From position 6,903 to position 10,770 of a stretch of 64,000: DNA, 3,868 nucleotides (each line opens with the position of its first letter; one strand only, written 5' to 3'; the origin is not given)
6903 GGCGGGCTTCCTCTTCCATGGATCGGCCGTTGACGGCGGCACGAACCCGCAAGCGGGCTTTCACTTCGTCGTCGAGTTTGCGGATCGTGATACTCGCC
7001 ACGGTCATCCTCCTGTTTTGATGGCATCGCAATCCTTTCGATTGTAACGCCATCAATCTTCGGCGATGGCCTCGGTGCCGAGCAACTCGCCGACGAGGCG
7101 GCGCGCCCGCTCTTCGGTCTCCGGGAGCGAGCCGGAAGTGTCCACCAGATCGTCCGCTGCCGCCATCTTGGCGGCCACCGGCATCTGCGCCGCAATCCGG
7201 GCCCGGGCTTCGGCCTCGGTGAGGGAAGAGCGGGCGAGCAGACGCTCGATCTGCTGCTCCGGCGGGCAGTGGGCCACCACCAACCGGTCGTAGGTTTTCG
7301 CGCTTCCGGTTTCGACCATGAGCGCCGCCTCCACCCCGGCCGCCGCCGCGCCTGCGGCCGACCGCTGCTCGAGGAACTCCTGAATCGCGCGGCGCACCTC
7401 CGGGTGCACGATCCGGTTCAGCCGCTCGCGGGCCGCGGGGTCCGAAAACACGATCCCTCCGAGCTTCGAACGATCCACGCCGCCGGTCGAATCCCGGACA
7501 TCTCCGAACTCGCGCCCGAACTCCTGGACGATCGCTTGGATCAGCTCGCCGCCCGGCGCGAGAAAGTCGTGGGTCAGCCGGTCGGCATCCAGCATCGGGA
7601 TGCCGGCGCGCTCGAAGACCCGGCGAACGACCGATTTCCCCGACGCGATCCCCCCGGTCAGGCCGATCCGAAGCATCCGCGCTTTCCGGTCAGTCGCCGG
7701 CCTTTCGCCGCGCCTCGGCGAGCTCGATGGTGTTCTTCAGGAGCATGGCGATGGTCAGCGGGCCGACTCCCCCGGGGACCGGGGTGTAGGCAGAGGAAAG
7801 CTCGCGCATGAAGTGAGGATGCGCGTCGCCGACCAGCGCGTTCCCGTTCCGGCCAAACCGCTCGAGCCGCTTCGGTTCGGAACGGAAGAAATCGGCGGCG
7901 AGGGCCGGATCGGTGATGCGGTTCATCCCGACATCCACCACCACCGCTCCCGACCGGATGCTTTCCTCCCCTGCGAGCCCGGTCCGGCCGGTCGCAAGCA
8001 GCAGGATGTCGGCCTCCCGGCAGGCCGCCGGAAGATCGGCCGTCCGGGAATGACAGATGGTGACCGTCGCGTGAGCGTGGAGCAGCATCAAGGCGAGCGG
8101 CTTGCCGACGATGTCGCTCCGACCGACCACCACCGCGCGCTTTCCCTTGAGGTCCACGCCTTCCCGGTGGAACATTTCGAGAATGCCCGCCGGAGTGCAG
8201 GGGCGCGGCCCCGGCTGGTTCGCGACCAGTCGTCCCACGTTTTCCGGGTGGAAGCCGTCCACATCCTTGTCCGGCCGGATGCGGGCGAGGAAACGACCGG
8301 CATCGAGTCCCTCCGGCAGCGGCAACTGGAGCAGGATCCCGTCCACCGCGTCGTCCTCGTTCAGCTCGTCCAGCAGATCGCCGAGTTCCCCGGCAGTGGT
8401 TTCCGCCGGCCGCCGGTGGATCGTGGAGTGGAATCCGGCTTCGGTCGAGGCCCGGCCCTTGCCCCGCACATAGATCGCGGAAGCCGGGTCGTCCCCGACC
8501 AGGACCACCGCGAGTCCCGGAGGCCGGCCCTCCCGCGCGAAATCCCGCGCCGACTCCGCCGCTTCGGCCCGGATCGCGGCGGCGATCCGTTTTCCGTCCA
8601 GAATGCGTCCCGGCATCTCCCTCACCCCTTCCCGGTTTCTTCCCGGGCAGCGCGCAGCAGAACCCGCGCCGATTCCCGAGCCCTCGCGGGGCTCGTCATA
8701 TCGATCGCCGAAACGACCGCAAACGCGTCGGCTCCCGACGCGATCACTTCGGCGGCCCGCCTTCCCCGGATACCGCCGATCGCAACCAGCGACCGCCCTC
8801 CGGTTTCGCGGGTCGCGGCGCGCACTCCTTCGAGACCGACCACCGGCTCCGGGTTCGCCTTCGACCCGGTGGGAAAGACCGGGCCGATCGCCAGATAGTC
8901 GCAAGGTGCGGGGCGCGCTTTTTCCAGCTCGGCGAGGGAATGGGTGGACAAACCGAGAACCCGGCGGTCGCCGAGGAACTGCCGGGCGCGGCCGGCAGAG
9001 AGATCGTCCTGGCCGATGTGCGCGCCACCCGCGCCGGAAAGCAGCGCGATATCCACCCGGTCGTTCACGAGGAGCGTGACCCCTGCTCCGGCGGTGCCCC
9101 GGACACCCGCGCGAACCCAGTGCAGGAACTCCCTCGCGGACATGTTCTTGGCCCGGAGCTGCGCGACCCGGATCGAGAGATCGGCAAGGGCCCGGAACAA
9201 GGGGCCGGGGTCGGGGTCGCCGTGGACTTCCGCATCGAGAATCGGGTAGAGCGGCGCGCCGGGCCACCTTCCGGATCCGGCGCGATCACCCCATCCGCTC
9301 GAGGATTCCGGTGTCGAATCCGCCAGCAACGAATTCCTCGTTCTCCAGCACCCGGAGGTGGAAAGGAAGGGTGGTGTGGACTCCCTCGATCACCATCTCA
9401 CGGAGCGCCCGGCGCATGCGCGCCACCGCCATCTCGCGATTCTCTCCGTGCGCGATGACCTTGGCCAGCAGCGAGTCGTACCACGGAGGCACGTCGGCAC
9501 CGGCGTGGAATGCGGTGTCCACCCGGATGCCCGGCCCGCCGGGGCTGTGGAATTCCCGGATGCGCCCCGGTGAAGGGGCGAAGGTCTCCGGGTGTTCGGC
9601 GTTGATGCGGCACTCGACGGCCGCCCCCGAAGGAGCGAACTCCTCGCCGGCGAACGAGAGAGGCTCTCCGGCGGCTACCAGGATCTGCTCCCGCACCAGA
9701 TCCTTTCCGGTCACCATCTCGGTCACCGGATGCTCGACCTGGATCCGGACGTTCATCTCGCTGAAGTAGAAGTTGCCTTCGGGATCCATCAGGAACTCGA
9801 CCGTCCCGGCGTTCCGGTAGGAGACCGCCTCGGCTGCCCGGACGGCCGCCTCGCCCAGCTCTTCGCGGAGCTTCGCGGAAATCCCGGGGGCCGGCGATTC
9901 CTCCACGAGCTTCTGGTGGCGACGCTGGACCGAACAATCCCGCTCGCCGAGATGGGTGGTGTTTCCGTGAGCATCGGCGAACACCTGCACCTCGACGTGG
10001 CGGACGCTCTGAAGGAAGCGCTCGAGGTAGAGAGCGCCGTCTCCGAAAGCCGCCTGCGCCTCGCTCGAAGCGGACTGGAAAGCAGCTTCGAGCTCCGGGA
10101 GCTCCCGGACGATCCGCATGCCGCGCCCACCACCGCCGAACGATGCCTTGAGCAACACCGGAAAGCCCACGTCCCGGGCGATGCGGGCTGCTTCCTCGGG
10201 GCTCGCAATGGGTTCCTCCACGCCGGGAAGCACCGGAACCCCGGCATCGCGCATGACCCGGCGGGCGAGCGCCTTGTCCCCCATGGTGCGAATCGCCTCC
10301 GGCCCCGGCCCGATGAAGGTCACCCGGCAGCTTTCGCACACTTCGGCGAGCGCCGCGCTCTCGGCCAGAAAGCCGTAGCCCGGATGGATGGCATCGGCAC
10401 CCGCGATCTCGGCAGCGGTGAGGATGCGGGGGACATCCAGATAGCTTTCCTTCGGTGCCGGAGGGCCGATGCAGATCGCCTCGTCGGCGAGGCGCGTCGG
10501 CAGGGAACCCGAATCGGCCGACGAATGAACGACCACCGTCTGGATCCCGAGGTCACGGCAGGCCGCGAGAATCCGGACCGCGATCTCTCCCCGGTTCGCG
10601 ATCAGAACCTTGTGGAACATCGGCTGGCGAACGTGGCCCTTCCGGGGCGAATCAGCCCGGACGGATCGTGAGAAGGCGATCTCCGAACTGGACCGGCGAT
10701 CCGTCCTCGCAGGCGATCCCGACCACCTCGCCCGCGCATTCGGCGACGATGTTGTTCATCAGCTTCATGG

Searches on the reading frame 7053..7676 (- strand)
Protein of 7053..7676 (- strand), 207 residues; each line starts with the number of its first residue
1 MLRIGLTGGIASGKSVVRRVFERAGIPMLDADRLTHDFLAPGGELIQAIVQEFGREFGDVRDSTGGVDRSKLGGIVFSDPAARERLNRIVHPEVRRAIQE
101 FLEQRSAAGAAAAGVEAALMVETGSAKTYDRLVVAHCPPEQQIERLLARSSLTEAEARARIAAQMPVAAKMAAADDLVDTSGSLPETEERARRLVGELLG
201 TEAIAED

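Call 5: search_protein_families(library=pfam, proteins=[window:7053-7676:-], max_evalue=0.01)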
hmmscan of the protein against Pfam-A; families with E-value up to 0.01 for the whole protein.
window:7053-7676:- (207 aa): 2 families
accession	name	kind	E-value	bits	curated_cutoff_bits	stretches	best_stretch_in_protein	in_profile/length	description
PF01121.26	CoaE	-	8.5e-46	156.3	27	1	4-185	3-179/180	Dephospho-CoA kinase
PF16859.10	TetR_C_11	-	0.0021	18.8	32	1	74-146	36-109/113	Tetracyclin repressor-like, C-terminal domain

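Call 74: search_protein_families(library=padloc, proteins=[L088:11857-12516:+, L088:13502-14380:-, L088:14723-15079:+, L089:10877-11152:-, L089:11152-11727:-, L089:3044-5833:-], max_evalue=0.001)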
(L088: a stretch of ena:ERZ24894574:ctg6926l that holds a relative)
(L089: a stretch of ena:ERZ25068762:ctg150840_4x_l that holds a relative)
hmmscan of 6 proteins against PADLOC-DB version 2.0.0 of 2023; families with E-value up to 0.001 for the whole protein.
L088:11857-12516:+ (219 aa): 0 families

L088:13502-14380:- (292 aa): 13 families
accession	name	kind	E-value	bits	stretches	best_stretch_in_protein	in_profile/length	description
PDLC03244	MTase_II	-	5e-44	148.6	1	17-292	14-285/295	Type II methyltransferase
PDLC03253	MTase_II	-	3.3e-22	77.4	1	34-253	7-212/253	Type II methyltransferase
PDLC03294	MTase_II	-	5.4e-19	66.9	1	35-274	9-249/272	Type II methyltransferase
PDLC03247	MTase_II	-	1.4e-16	58.5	1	34-252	6-220/282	Type II methyltransferase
PDLC03261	MTase_II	-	6e-11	39.3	1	30-268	24-260/643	Type II methyltransferase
PDLC04018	PD-Lambda-5_B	-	7.2e-11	39.9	1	179-268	158-247/291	-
PDLC03729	oMTase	-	3.1e-10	38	1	31-104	5-76/275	orphan methyltransferase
PDLC03735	oMTase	-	4.9e-10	37.3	1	35-268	12-254/284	orphan methyltransferase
PDLC03349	MTase_II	-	2.3e-08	31.5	1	35-102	10-79/374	Type II methyltransferase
PDLC03383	MTase_II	-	1.5e-07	29.2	1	33-96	21-83/318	Type II methyltransferase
PDLC03266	MTase_II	-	8.3e-07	26.7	1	35-271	19-257/285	Type II methyltransferase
PDLC03287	MTase_II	-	1e-06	25.8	1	36-104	369-437/646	Type II methyltransferase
PDLC03358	MTase_II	-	2.1e-06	25.3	1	38-254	12-235/301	Type II methyltransferase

L088:14723-15079:+ (118 aa): 0 families

L089:10877-11152:- (91 aa): 0 families

L089:11152-11727:- (191 aa): 0 families

L089:3044-5833:- (929 aa): 17 families
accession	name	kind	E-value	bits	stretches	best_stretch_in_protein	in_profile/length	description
PDLC03598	REase_MTase_IIG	-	0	1108.8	1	2-913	2-909/912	Type IIG restriction enzyme-methyltransferase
PDLC03599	REase_MTase_IIG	-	2.9e-78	261.8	2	24-589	21-580/959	Type IIG restriction enzyme-methyltransferase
PDLC03627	REase_MTase_IIG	-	1.3e-73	246.3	2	159-435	209-487/1136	Type IIG restriction enzyme-methyltransferase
PDLC04134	mad2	-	1.6e-47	160.5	1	27-562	7-422/492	mads_2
PDLC02643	DrmMI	-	1.6e-26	90.5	1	476-894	870-1276/1347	DrmMI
PDLC02646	DrmMI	-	3.3e-12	43.4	2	464-597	270-404/792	DrmMI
PDLC02644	DrmMI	-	8.5e-11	38.5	1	465-575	370-483/988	DrmMI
PDLC03021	MTase_I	-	2.6e-08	31.1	1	359-488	187-286/491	Type I methyltransferase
PDLC03335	MTase_II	-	1.7e-06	25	1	359-593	105-308/607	Type II methyltransferase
PDLC03025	MTase_I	-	1.9e-05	21.6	1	355-488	182-282/569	Type I methyltransferase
PDLC03618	REase_MTase_IIG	-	2.4e-05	19.8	0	780-830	1153-1204/1429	Type IIG restriction enzyme-methyltransferase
PDLC03026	MTase_I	-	2.9e-05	21.4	1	360-498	167-277/487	Type I methyltransferase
PDLC03338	MTase_II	-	0.0001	19.2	1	357-499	155-269/604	Type II methyltransferase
PDLC02538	PglX|PglXI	-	0.00016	19.3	1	359-430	59-128/309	PglX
PDLC02523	PglX|PglXI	-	0.00029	16.7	1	353-429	327-405/1428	PglX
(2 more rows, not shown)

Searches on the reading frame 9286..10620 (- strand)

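Call 74: search_protein_families(library=padloc, proteins=[L088:11857-12516:+, L088:13502-14380:-, L088:14723-15079:+, L089:10877-11152:-, L089:11152-11727:-, L089:3044-5833:-], max_evalue=0.001)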
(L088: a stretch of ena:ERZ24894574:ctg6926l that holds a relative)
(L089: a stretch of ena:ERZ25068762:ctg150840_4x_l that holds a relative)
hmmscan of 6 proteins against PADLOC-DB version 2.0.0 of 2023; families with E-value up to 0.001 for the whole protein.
L088:11857-12516:+ (219 aa): 0 families

L088:13502-14380:- (292 aa): 13 families
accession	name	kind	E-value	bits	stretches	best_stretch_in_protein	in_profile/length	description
PDLC03244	MTase_II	-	5e-44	148.6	1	17-292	14-285/295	Type II methyltransferase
PDLC03253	MTase_II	-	3.3e-22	77.4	1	34-253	7-212/253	Type II methyltransferase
PDLC03294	MTase_II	-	5.4e-19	66.9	1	35-274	9-249/272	Type II methyltransferase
PDLC03247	MTase_II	-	1.4e-16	58.5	1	34-252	6-220/282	Type II methyltransferase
PDLC03261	MTase_II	-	6e-11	39.3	1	30-268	24-260/643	Type II methyltransferase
PDLC04018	PD-Lambda-5_B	-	7.2e-11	39.9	1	179-268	158-247/291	-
PDLC03729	oMTase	-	3.1e-10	38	1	31-104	5-76/275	orphan methyltransferase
PDLC03735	oMTase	-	4.9e-10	37.3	1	35-268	12-254/284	orphan methyltransferase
PDLC03349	MTase_II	-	2.3e-08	31.5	1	35-102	10-79/374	Type II methyltransferase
PDLC03383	MTase_II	-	1.5e-07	29.2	1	33-96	21-83/318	Type II methyltransferase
PDLC03266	MTase_II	-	8.3e-07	26.7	1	35-271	19-257/285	Type II methyltransferase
PDLC03287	MTase_II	-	1e-06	25.8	1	36-104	369-437/646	Type II methyltransferase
PDLC03358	MTase_II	-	2.1e-06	25.3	1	38-254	12-235/301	Type II methyltransferase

L088:14723-15079:+ (118 aa): 0 families

L089:10877-11152:- (91 aa): 0 families

L089:11152-11727:- (191 aa): 0 families

L089:3044-5833:- (929 aa): 17 families
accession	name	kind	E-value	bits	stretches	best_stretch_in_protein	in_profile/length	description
PDLC03598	REase_MTase_IIG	-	0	1108.8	1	2-913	2-909/912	Type IIG restriction enzyme-methyltransferase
PDLC03599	REase_MTase_IIG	-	2.9e-78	261.8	2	24-589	21-580/959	Type IIG restriction enzyme-methyltransferase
PDLC03627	REase_MTase_IIG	-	1.3e-73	246.3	2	159-435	209-487/1136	Type IIG restriction enzyme-methyltransferase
PDLC04134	mad2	-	1.6e-47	160.5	1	27-562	7-422/492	mads_2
PDLC02643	DrmMI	-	1.6e-26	90.5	1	476-894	870-1276/1347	DrmMI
PDLC02646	DrmMI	-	3.3e-12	43.4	2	464-597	270-404/792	DrmMI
PDLC02644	DrmMI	-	8.5e-11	38.5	1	465-575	370-483/988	DrmMI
PDLC03021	MTase_I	-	2.6e-08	31.1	1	359-488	187-286/491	Type I methyltransferase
PDLC03335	MTase_II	-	1.7e-06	25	1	359-593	105-308/607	Type II methyltransferase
PDLC03025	MTase_I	-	1.9e-05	21.6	1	355-488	182-282/569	Type I methyltransferase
PDLC03618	REase_MTase_IIG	-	2.4e-05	19.8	0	780-830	1153-1204/1429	Type IIG restriction enzyme-methyltransferase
PDLC03026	MTase_I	-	2.9e-05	21.4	1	360-498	167-277/487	Type I methyltransferase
PDLC03338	MTase_II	-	0.0001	19.2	1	357-499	155-269/604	Type II methyltransferase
PDLC02538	PglX|PglXI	-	0.00016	19.3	1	359-430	59-128/309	PglX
PDLC02523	PglX|PglXI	-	0.00029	16.7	1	353-429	327-405/1428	PglX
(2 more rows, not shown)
